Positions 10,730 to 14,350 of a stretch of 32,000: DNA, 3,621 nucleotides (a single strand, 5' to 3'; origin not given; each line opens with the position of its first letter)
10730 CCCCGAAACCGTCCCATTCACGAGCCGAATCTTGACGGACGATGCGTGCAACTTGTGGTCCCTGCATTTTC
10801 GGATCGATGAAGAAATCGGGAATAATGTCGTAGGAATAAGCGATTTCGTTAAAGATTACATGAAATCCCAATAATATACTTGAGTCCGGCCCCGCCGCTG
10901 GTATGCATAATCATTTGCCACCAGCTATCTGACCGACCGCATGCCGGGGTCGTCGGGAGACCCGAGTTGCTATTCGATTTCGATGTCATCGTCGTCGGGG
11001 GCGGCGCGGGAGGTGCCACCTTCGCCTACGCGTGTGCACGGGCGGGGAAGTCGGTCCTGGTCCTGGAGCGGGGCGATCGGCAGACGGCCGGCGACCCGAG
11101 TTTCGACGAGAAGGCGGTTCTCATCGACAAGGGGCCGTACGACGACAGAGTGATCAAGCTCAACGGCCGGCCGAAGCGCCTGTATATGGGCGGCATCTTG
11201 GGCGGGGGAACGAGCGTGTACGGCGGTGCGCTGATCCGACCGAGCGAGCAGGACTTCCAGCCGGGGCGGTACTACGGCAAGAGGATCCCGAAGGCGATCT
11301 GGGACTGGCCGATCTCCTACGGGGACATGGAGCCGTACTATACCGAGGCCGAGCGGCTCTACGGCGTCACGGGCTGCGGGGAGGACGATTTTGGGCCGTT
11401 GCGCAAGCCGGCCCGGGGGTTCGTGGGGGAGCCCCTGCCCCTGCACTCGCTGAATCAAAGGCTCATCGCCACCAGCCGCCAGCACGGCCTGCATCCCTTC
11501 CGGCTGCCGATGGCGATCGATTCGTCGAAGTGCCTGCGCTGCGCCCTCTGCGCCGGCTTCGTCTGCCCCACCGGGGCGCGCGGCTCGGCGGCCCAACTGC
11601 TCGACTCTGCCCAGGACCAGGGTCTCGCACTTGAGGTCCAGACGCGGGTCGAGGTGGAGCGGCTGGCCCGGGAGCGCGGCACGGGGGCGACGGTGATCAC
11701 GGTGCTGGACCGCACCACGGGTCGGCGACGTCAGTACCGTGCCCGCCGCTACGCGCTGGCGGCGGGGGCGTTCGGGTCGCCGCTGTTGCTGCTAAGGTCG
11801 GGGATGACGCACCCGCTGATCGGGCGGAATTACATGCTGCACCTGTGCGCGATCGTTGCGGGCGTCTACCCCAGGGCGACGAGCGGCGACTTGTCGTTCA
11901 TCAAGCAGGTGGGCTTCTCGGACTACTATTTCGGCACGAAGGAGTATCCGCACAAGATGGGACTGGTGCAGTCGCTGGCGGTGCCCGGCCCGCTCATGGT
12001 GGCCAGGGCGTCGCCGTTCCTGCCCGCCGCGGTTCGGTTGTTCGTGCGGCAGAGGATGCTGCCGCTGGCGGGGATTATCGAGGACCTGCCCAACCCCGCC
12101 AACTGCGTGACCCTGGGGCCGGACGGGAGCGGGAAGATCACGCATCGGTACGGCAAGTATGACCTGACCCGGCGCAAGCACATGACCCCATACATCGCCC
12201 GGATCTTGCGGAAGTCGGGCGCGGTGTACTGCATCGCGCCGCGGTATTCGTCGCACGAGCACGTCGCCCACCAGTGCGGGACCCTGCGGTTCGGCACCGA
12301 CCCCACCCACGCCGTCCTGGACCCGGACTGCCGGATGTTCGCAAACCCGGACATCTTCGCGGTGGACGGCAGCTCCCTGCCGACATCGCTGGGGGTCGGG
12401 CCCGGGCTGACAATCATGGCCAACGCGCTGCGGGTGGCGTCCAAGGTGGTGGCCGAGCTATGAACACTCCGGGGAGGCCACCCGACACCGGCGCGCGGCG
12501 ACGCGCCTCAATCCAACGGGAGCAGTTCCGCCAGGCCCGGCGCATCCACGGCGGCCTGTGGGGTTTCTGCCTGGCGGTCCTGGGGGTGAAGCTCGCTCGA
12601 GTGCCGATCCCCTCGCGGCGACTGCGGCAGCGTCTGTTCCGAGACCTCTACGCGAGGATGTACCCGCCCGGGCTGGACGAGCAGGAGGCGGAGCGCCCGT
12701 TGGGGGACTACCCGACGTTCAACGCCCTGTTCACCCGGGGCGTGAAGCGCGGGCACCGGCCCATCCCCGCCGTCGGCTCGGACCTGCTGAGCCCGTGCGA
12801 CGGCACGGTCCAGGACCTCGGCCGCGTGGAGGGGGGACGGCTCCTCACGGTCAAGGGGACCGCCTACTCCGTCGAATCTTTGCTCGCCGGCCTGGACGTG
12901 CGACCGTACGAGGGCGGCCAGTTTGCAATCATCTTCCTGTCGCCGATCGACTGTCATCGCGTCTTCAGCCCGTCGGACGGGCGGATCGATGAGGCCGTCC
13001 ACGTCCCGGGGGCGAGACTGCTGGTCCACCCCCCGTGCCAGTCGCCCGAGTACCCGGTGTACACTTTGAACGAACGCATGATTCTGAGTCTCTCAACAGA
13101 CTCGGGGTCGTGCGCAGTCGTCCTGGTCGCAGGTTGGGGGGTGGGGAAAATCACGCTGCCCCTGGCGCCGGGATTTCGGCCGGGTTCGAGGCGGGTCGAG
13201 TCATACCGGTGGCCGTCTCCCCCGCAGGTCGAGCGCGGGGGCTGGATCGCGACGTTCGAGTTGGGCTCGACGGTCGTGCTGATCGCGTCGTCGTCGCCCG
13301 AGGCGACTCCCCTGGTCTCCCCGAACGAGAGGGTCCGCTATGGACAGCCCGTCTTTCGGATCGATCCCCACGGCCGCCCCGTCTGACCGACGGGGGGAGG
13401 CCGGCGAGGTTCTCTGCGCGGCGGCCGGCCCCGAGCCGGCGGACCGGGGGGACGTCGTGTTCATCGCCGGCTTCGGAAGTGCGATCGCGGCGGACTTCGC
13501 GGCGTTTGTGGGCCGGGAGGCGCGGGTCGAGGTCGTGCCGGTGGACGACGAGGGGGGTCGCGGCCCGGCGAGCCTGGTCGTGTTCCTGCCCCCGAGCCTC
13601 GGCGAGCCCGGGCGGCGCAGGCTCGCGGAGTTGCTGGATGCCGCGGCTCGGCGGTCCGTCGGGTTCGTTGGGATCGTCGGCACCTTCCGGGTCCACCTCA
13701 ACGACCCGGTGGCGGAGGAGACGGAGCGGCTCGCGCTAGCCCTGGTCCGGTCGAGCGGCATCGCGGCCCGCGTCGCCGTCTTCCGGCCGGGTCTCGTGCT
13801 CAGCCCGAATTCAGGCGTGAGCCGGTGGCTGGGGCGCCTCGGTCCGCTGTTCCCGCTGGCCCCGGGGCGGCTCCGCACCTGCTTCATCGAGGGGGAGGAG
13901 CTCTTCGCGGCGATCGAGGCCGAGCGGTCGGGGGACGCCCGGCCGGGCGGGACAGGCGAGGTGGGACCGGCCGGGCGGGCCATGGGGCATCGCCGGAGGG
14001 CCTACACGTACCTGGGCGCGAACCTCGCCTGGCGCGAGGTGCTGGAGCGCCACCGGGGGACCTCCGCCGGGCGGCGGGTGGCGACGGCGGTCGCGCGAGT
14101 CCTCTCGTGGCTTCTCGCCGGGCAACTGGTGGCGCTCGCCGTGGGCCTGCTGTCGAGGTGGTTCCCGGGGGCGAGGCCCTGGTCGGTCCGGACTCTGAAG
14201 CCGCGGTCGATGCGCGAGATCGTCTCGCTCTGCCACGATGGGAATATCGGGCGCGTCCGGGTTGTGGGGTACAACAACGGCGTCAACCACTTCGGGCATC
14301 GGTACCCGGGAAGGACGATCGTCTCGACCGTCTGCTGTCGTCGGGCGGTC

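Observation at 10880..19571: Tightly coupled seven-gene cluster around a PSD-type pyruvoyl decarboxylase: candidate undescribed membrane-lipid / head-group pathway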

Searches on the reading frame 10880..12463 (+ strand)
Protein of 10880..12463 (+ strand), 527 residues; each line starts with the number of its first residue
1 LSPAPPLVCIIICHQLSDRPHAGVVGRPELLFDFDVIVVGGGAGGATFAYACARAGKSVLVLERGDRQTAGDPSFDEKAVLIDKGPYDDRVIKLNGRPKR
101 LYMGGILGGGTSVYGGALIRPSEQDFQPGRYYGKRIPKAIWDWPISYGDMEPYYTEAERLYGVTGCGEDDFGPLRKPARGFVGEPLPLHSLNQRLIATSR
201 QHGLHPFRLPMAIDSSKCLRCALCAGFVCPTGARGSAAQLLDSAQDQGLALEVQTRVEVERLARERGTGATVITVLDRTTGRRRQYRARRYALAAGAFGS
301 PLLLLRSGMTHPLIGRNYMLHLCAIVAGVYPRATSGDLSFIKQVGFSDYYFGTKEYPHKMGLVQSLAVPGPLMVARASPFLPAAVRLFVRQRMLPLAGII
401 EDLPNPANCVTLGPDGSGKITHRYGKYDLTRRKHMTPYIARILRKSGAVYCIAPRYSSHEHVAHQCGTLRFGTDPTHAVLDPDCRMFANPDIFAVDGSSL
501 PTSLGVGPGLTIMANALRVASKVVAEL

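Call 3: search_protein_families(library=pfam, proteins=[window:10880-12463:+], max_evalue=0.01)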
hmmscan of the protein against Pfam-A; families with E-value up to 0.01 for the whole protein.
window:10880-12463:+ (527 aa): 13 families
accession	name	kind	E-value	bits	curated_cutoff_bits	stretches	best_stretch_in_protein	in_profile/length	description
PF00732.25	GMC_oxred_N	-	1.5e-19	71.1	23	1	35-323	2-218/218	GMC oxidoreductase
PF05199.19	GMC_oxred_C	-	3.2e-13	50.9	24.6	1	458-516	81-139/139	GMC oxidoreductase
PF01266.30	DAO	-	8.7e-13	49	27.9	2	35-68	1-34/353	FAD dependent oxidoreductase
PF00890.30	FAD_binding_2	-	9.7e-12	45.2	20.4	2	35-67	1-33/414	FAD binding domain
PF13450.12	NAD_binding_8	-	8.2e-08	32.9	21.9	1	38-67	1-30/68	NAD(P)-binding Rossmann-like domain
PF12831.13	FAD_oxidored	-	2.6e-05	24.2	27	1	35-65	1-31/416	FAD dependent oxidoreductase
PF13738.12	Pyr_redox_3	-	5.8e-05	22.9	30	1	37-66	1-31/305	Pyridine nucleotide-disulphide oxidoreductase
PF07992.20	Pyr_redox_2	-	0.00014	21.8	26.1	1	34-73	1-40/291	Pyridine nucleotide-disulphide oxidoreductase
PF00070.33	Pyr_redox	-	0.00085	20.2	22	1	36-74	2-37/82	Pyridine nucleotide-disulphide oxidoreductase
PF03486.20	HI0933_like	-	0.0011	19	50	1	35-67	2-34/244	HI0933-like protein Rossmann domain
PF01494.25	FAD_binding_3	-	0.0037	17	22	1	34-68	2-36/349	FAD binding domain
PF12797.12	Fer4_2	-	0.0057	17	24.5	0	211-231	3-22/22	4Fe-4S binding domain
PF01134.28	GIDA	-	0.0069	15.9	22.1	0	35-62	1-28/391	Glucose inhibited division protein A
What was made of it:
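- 10967..12463 (+): GMC-family FAD oxidoreductase with an invariant CxxCxxCx4CP motif, the type that carries an Fe-S cluster. The longest ORF starts at TTG 10880; the likely true start is TTG 10967. Pfam GMC_oxred_N and GMC_oxred_C (call 3).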

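Call 4: search_protein_families(library=ncbifam, proteins=[window:10880-12463:+], max_evalue=0.01)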
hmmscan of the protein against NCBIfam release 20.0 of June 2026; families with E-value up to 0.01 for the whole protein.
window:10880-12463:+ (527 aa): 57 families (the best 25 are shown)
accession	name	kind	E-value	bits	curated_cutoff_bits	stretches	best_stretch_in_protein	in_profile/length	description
TIGR03970.1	mycofact_MftG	equivalog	5.3e-17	61.9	387.45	2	35-310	2-266/487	mycofactocin dehydrogenase MftG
NF058674.1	CholsOxChoxAB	equivalog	1.9e-16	59.7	850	2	32-306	4-284/535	cholesterol oxidase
TIGR04542.1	GMC_mycofac_2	equivalog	8.3e-16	58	400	2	35-138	1-106/425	mycofactocin system GMC family oxidoreductase MftG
NF002550.0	PRK02106.1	subfamily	1.2e-12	47.2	605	1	33-311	5-274/563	choline dehydrogenase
TIGR02462.1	pyranose_ox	equivalog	1.3e-11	44.1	544.9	1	438-527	457-547/548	pyranose oxidase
NF006130.0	PRK08274.1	equivalog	1.6e-09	37.1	369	1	33-71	5-43/467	FAD-dependent tricarballylate dehydrogenase TcuA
TIGR01810.1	betA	equivalog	4e-09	35.7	732.1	1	35-311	1-267/532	choline dehydrogenase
NF053717.1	VnlPnlRedVprA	equivalog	6e-08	32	600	1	33-84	6-56/481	vinyl phenol reductase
TIGR02032.1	GG-red-SF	subfamily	4.3e-07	29.9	158.8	1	34-66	1-33/297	geranylgeranyl reductase family protein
NF038210.1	GMC_mycofac_3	equivalog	1.7e-06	27.2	300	1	242-526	150-415/418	mycofactocin system GMC family oxidoreductase MftG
NF008313.0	PRK11101.1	equivalog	3.5e-06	25.9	425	1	34-69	9-44/548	anaerobic glycerol-3-phosphate dehydrogenase subunit A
NF009476.0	PRK12839.1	equivalog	7.4e-06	24.4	940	1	32-66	7-41/572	FAD-dependent oxidoreductase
NF008425.0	PRK11259.1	equivalog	2.9e-05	23.2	257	1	34-64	5-35/377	N-methyl-L-tryptophan oxidase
TIGR02485.1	CobZ_N-term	equivalog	4.6e-05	22.4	372.55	0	35-72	3-40/437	FAD-dependent tricarballylate dehydrogenase TcuA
NF009477.0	PRK12843.1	equivalog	5.3e-05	21.9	758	1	33-66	16-49/578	FAD-dependent oxidoreductase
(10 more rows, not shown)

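Call 25: search_solved_structures(query=window:10973-12460:+, max_evalue=0.001)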
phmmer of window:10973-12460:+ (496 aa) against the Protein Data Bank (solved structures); distinct sequences matched with E-value up to 0.001: 42.
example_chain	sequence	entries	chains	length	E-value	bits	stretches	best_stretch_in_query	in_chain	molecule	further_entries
8hdd_A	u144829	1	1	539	1.5e-24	89.9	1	77-492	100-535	Glucose dehydrogenase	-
6a2u_B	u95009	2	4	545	1.6e-24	89.8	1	77-492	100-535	Glucose dehydrogenase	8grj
8xcm_A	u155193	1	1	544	1.3e-11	47.2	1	61-494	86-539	Fructose dehydrogenase large subunit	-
7w2j_A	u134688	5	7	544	2.4e-11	46.4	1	61-494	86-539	Fructose dehydrogenase large subunit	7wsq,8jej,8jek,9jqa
8xcn_A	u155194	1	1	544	2.5e-11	46.3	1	61-494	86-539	Fructose dehydrogenase large subunit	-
8k6k_A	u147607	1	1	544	2.7e-11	46.2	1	61-494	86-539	Fructose dehydrogenase (N1146A) large subunit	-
8k6j_A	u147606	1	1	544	2.8e-10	42.8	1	61-494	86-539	Fructose dehydrogenase (H1147A) large subunit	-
7dve_A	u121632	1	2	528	1.7e-09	40.2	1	229-494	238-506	6'''-hydroxyparomomycin C oxidase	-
4qi4_A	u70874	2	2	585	1.7e-08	37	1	2-41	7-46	Cellobiose dehydrogenase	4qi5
4qi6_A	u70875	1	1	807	5.8e-08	35.2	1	2-41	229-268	Cellobiose dehydrogenase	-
7qf8_A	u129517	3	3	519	1.5e-07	33.8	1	227-495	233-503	GMC oxidoreductase family protein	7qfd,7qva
4qi7_A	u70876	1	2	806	1.6e-07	33.7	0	2-39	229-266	Cellobiose dehydrogenase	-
1naa_A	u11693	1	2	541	1.7e-07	33.7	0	3-96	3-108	Cellobiose dehydrogenase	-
1kdg_A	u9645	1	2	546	1.7e-07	33.6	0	3-96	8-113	cellobiose dehydrogenase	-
4ha6_A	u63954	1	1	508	2.7e-07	33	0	432-477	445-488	Pyridoxine 4-oxidase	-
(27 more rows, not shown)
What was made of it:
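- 10967..12463 (+): Best solved relatives are the FAD-glucose dehydrogenase alpha subunit 6a2u/8hdd (1.5e-24), the fructose dehydrogenase large subunit, and 6'''-hydroxyparomomycin C oxidase (call 25).
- Closest known: GMC oxidase plus class-III aminotransferase pairs in aminoglycoside biosynthesis. Same: A 6'''-hydroxyparomomycin C oxidase is among the GMC's solved relatives (call 25).
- They include an aminoglycoside 6'-oxidase that works with an aminotransferase (call 25).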

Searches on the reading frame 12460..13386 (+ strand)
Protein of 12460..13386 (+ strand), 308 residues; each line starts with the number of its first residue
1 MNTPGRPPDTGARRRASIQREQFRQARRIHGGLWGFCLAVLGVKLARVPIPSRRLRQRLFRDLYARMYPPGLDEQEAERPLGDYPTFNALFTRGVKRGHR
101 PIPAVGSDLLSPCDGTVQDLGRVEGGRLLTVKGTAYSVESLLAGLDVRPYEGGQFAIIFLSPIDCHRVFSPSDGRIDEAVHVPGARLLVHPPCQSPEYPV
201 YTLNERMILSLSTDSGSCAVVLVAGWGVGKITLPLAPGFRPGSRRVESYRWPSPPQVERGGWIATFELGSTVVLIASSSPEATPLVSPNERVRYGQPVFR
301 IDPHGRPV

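Call 3: search_protein_families(library=pfam, proteins=[window:12460-13386:+], max_evalue=0.01)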
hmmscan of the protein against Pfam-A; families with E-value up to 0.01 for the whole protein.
window:12460-13386:+ (308 aa): 1 family
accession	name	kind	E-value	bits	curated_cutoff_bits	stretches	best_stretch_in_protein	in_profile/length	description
PF02666.20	PS_Dcarbxylase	-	1.1e-43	149.6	22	1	87-299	1-197/198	Phosphatidylserine decarboxylase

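Call 4: search_protein_families(library=ncbifam, proteins=[window:12460-13386:+], max_evalue=0.01)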
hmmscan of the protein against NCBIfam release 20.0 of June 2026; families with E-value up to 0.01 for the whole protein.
window:12460-13386:+ (308 aa): 9 families
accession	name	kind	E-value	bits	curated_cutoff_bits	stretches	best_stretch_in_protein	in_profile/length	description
TIGR00163.1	PS_decarb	equivalog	4.4e-37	127.5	111.75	1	78-296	5-237/243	archaetidylserine decarboxylase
NF003038.0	PRK03934.1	equivalog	1.3e-33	116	285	1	79-298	43-263/267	phosphatidylserine decarboxylase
NF002853.0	PRK03140.1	equivalog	3.2e-28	98.8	307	1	62-224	36-197/262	phosphatidylserine decarboxylase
NF001941.0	PRK00723.1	equivalog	4.9e-20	72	371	1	72-232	71-233/297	phosphatidylserine decarboxylase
NF003685.0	PRK05305.2-5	equivalog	2.2e-09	36.9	183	1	99-231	46-140/198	phosphatidylserine decarboxylase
TIGR00164.2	AS_decarb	equivalog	9.4e-09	34.8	230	1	99-228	43-155/215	archaetidylserine decarboxylase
NF003683.0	PRK05305.2-3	equivalog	6e-08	32.3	244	1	151-238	73-154/204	phosphatidylserine decarboxylase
NF038088.1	anchor_synt_D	exception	0.00088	18.8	240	0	158-296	75-189/194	protein sorting system archaetidylserine decarboxylase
NF003678.0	PRK05305.1-2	equivalog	0.0013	18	225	0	158-225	96-158/218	phosphatidylserine decarboxylase family protein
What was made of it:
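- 12460..13386 (+): PSD-family pyruvoyl decarboxylase proenzyme, a distinct 'DCHRVF' subfamily. PF02666 at 1e-43 and TIGR00163 above its cut-off (calls 3, 4).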

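Call 29: search_solved_structures(query=window:12460-13383:+, max_evalue=0.001, show_alignments=1)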
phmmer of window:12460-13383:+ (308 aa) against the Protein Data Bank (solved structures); distinct sequences matched with E-value up to 0.001: 2.
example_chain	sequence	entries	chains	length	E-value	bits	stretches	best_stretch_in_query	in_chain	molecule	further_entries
7cnw_A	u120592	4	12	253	2.9e-26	95.5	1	58-253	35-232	Phosphatidylserine decarboxylase beta chain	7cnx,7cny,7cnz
6l06_A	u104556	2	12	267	3.4e-26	95.3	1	58-253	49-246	Phosphatidylserine decarboxylase beta chain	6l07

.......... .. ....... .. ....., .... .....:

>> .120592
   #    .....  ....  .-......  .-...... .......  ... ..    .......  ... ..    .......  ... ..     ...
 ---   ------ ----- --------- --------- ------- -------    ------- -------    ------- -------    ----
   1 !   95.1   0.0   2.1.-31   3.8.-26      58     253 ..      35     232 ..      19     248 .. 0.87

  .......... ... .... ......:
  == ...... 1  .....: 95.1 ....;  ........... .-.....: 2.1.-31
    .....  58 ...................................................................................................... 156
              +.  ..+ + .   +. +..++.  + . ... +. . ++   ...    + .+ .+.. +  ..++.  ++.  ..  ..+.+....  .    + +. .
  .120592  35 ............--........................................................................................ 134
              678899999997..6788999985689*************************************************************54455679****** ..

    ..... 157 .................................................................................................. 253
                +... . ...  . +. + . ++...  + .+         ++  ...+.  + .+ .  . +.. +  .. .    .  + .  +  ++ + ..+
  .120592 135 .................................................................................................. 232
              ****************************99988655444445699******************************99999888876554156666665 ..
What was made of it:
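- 12460..13386 (+): E. coli PSD 7cnw/6l06 matches at 3e-26 (call 29).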

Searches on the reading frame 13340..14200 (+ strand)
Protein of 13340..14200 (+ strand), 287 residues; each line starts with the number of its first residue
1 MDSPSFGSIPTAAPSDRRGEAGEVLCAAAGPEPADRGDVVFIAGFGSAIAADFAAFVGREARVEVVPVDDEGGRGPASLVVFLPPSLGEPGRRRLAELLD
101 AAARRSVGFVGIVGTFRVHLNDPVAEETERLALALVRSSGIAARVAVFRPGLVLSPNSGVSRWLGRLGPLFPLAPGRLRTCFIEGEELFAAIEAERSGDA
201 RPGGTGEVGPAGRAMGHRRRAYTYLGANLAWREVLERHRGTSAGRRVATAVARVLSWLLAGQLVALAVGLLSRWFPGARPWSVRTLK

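Call 37: search_protein_families(library=pfam, proteins=[window:13340-14200:+], max_evalue=10)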
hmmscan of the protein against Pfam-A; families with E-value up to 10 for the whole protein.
window:13340-14200:+ (287 aa): 0 families
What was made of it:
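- Tried and rejected: No hits (call 37).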
